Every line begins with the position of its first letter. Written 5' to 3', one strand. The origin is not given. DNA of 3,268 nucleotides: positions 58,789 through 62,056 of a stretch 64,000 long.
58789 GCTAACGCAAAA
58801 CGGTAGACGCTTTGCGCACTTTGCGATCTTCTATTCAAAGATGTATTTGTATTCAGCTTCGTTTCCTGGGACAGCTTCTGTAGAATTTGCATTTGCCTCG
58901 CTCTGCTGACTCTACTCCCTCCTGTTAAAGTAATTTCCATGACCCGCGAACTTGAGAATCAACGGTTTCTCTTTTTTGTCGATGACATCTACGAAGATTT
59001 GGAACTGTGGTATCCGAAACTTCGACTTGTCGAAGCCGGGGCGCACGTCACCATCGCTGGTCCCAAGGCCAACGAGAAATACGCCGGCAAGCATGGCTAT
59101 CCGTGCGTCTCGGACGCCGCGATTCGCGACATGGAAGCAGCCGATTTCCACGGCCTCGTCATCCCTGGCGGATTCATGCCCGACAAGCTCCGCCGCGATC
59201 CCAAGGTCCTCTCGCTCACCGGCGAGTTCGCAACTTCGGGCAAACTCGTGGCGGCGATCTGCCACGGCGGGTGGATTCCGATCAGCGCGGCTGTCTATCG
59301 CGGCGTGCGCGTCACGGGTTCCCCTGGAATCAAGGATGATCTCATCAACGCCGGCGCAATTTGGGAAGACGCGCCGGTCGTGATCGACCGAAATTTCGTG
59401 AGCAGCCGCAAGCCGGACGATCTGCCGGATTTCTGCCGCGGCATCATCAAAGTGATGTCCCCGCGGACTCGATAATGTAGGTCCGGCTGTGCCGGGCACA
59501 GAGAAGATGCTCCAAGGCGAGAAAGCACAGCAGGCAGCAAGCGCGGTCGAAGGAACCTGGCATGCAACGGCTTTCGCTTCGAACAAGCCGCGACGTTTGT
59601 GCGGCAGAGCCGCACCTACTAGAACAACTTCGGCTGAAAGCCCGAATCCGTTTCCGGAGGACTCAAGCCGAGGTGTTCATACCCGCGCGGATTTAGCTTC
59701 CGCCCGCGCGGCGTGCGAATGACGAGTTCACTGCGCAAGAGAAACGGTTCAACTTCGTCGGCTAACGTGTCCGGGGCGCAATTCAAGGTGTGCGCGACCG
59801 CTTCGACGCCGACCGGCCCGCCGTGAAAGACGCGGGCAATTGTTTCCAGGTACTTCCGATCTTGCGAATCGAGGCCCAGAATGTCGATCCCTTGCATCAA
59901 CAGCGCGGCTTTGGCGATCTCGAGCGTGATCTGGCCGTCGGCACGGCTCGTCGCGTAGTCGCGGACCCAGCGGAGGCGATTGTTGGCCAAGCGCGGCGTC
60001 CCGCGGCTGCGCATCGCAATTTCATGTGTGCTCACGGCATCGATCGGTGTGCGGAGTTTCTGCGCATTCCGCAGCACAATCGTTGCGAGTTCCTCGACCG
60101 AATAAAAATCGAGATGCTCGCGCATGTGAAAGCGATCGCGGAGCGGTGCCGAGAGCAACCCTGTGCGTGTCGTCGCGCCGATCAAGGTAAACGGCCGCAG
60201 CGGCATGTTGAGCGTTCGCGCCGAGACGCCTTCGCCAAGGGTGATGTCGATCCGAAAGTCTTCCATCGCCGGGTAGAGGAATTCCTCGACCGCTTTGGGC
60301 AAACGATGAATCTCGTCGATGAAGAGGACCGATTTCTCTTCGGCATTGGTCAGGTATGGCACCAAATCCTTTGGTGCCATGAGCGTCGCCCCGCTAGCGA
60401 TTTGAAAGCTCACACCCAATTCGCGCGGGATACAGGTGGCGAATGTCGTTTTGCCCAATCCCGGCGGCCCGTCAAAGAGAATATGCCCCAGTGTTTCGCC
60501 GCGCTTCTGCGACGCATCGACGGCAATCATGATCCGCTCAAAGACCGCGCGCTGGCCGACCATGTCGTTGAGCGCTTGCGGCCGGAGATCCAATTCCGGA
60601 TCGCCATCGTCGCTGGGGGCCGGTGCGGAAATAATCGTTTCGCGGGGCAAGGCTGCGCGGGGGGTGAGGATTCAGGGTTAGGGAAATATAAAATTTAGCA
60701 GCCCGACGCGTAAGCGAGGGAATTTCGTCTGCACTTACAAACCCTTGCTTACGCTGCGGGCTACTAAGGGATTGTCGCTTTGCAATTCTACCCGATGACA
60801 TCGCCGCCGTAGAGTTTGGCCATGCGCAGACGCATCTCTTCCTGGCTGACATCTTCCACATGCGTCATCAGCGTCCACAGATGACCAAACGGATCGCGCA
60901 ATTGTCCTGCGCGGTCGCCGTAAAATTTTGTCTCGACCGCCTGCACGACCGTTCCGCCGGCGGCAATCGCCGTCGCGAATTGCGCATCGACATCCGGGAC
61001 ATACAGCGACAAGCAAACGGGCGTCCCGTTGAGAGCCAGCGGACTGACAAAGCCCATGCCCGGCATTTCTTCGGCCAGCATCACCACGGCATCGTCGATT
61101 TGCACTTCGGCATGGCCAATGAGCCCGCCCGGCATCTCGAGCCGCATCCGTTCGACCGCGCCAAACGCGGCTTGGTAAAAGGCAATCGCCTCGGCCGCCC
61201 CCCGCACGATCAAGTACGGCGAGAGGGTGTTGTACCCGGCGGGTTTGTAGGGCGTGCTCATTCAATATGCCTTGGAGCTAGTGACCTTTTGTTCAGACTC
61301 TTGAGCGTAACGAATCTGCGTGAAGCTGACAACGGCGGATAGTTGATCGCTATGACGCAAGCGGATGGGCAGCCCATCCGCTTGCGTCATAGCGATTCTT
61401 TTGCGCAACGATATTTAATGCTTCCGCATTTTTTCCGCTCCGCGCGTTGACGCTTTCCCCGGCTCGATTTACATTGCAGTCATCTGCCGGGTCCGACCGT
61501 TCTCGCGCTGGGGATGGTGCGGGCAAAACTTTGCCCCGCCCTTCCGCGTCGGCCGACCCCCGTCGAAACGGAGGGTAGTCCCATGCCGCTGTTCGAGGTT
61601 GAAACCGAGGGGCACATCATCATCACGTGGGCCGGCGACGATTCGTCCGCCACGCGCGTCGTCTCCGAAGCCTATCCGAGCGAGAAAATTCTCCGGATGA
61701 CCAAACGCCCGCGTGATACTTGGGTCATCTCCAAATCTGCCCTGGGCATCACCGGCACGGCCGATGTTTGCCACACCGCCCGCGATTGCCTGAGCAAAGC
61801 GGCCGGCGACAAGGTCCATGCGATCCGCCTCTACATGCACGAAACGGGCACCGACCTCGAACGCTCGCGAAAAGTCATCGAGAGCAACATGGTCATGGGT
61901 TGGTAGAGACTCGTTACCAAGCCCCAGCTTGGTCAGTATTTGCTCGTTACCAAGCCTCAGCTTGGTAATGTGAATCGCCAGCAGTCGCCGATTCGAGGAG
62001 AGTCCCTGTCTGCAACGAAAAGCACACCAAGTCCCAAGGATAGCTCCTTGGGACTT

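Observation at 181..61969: Intergenic space is saturated by many sequence-distinct GTAG-headed hairpins, mostly as inverted doublets (REP/REPIN-like superfamily)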

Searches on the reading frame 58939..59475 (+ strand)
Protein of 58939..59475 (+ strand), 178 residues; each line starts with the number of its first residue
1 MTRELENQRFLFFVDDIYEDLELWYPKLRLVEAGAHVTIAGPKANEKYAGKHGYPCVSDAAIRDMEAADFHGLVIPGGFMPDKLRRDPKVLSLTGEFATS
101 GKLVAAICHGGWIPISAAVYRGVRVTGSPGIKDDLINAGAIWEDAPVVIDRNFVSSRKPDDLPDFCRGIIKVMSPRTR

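Call 21: search_protein_families(library=pfam, max_evalue=0.01, proteins=[window:58939-59475:+])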
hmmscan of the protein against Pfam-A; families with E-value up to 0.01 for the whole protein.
window:58939-59475:+ (178 aa): 1 family
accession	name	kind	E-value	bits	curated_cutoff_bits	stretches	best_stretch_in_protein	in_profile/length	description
PF01965.30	DJ-1_PfpI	-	8.4e-45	153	26.6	1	9-171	2-164/165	DJ-1/PfpI family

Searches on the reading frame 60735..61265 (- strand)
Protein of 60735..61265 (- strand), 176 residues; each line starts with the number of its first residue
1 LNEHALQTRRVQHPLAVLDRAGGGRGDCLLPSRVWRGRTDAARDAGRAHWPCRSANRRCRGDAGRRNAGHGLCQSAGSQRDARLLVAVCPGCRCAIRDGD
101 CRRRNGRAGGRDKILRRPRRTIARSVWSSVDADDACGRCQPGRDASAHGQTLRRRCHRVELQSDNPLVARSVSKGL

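Call 21: search_protein_families(library=pfam, max_evalue=0.01, proteins=[window:60735-61265:-])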
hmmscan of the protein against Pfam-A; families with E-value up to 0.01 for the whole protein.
window:60735-61265:- (176 aa): 0 families

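Call 25: search_protein_families(library=pfam, max_evalue=0.1, proteins=[window:60788-61261:-])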
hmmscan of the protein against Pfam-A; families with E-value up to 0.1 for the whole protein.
window:60788-61261:- (157 aa): 4 families
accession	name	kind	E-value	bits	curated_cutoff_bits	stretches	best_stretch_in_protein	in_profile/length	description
PF00903.31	Glyoxalase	-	3.4e-10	40.8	20.6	1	17-130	7-120/121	Glyoxalase/Bleomycin resistance protein/Dioxygenase superfamily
PF18029.7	Glyoxalase_6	-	6.3e-08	33.7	23.6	1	20-131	7-105/106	Glyoxalase-like domain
PF22656.2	At5g48480-like_N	-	0.00015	21.9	27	1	22-44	9-31/59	Glyoxalase At5g48480-like, N-terminal domain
PF22650.2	At5g48480-like_C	-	0.001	19.8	27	1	86-129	4-47/50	Glyoxalase At5g48480-like C-terminal domain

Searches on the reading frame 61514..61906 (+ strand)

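Call 25: search_protein_families(library=pfam, max_evalue=0.1, proteins=[window:61514-61906:+])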
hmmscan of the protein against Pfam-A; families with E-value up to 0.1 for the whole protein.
window:61514-61906:+ (130 aa): 1 family
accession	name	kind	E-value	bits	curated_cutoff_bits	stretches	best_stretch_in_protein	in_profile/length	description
PF20593.3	DUF6793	-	9.3e-56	186.9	27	1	24-130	1-107/107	Family of unknown function (DUF6793)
